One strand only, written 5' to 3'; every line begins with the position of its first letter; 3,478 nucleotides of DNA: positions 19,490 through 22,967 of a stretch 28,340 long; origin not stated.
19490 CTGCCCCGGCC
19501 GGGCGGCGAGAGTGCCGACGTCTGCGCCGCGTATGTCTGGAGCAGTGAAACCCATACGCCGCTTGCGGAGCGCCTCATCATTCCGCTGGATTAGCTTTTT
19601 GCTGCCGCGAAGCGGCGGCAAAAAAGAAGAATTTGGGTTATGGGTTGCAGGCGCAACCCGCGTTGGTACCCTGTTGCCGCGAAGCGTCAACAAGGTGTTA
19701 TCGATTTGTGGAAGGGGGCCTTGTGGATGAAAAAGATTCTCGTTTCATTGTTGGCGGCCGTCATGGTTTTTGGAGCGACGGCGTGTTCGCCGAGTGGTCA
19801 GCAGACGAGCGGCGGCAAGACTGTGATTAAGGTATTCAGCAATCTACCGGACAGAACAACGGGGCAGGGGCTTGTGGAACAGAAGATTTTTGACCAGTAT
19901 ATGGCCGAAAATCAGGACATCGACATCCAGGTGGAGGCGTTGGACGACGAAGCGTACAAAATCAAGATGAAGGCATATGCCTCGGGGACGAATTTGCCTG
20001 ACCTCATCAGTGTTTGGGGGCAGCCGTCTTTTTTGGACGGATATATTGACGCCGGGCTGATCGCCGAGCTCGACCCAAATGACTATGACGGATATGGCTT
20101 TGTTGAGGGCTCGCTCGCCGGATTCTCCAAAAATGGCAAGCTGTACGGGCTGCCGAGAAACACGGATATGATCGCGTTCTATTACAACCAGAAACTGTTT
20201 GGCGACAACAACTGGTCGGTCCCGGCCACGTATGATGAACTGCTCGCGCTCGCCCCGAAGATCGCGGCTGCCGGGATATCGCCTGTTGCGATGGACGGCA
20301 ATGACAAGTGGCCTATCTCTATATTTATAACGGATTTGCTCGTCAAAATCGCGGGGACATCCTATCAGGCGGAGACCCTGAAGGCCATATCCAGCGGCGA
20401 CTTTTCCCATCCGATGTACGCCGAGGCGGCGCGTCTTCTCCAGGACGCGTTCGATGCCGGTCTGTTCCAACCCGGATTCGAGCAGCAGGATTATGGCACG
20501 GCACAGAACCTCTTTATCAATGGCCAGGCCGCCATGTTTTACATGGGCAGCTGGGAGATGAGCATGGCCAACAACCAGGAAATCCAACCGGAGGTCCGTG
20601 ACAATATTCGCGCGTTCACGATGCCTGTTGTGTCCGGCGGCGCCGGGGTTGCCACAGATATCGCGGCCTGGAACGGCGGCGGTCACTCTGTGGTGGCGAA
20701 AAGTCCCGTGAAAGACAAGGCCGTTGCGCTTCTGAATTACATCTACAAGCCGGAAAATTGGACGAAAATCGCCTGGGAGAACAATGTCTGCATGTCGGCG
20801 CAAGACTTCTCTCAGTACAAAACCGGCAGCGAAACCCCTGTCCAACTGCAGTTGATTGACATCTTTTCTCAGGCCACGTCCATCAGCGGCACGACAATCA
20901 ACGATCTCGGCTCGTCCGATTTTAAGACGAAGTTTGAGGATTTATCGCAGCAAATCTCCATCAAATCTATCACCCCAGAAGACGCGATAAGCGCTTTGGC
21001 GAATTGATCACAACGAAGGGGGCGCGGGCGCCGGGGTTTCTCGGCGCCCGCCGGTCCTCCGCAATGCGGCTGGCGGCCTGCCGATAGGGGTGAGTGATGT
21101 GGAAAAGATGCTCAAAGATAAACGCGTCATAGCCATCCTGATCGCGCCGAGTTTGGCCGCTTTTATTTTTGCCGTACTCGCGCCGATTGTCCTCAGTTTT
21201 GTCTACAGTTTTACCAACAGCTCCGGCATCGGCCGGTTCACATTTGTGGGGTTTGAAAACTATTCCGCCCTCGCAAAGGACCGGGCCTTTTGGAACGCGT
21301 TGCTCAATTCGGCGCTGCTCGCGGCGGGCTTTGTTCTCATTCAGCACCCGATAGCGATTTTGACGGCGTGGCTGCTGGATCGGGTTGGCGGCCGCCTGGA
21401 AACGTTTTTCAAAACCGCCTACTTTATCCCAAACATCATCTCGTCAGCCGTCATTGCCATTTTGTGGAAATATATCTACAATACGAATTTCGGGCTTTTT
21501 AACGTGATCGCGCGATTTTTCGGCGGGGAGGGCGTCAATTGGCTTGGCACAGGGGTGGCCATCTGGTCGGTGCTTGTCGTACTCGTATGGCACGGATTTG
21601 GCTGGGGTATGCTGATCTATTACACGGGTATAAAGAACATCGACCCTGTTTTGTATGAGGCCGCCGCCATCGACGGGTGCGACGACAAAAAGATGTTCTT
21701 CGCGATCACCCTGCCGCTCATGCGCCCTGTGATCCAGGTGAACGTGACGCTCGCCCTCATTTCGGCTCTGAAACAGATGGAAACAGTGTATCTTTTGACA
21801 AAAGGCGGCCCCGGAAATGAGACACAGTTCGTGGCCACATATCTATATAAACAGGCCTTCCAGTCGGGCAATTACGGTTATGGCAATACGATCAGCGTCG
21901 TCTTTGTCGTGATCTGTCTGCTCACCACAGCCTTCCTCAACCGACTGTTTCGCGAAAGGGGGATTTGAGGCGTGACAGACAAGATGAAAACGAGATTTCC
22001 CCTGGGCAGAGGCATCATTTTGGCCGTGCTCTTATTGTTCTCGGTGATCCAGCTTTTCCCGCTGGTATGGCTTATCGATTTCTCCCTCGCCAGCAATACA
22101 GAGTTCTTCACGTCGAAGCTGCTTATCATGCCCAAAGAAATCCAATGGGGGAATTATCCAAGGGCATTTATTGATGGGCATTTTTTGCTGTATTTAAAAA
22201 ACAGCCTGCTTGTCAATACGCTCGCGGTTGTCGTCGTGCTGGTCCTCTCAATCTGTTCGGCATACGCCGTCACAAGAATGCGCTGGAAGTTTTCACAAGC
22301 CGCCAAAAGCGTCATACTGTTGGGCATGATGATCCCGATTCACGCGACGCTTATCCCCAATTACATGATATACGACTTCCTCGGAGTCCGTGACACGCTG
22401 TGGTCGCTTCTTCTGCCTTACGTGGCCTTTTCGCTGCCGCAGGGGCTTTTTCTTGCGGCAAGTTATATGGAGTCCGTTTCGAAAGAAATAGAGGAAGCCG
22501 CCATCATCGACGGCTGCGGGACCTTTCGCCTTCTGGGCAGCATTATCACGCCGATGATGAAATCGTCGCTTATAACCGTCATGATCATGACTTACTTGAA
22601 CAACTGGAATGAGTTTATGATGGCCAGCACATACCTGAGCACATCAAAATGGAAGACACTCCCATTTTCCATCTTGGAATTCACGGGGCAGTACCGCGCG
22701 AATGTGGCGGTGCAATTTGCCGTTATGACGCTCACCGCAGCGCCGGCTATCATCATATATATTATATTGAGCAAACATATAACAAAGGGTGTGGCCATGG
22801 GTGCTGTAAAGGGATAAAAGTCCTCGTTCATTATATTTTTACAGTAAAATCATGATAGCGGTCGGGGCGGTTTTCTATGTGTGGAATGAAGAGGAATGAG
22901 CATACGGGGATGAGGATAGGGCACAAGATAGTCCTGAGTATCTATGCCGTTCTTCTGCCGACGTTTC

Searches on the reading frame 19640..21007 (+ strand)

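Call 15: search_protein_families(library=pfam, proteins=[window:19640-21007:+], max_evalue=0.001)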
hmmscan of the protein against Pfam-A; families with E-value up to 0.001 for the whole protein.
window:19640-21007:+ (455 aa): 2 families
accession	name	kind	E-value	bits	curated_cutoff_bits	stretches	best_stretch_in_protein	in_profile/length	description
PF01547.30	SBP_bac_1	-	8e-29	102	26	1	80-373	10-305/307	Bacterial extracellular solute-binding protein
PF13416.11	SBP_bac_8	-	1.6e-28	100.7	27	1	82-376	1-251/279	Bacterial extracellular solute-binding protein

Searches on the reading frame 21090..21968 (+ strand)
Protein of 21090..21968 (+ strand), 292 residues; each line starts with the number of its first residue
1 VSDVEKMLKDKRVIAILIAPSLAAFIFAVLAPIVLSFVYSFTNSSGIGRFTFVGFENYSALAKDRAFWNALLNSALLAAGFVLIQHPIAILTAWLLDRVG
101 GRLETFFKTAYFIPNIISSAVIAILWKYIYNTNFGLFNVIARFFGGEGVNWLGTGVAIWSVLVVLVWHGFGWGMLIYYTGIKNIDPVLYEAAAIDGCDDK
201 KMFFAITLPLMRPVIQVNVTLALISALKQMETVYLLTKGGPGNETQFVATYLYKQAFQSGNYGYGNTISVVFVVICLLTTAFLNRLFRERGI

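Call 15: search_protein_families(library=pfam, proteins=[window:21090-21968:+], max_evalue=0.001)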
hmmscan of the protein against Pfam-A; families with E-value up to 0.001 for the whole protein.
window:21090-21968:+ (292 aa): 1 family
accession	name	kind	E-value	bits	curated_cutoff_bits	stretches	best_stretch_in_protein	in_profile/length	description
PF00528.27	BPD_transp_1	-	5.4e-18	65.8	26.4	1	88-285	4-177/184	Binding-protein-dependent transport system inner membrane component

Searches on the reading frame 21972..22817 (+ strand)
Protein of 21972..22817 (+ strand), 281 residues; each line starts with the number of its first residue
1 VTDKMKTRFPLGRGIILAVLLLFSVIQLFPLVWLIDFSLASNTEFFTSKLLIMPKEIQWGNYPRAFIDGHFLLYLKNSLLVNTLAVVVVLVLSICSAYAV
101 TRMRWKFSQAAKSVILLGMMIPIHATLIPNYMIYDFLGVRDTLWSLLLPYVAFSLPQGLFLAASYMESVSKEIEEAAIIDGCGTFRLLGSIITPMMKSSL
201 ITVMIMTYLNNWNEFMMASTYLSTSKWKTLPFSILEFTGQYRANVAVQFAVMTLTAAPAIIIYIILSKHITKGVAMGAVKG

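Call 15: search_protein_families(library=pfam, proteins=[window:21972-22817:+], max_evalue=0.001)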
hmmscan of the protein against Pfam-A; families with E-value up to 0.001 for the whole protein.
window:21972-22817:+ (281 aa): 1 family
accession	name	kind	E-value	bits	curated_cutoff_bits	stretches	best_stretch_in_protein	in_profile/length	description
PF00528.27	BPD_transp_1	-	2.5e-16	60.4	26.4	1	92-274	4-182/184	Binding-protein-dependent transport system inner membrane component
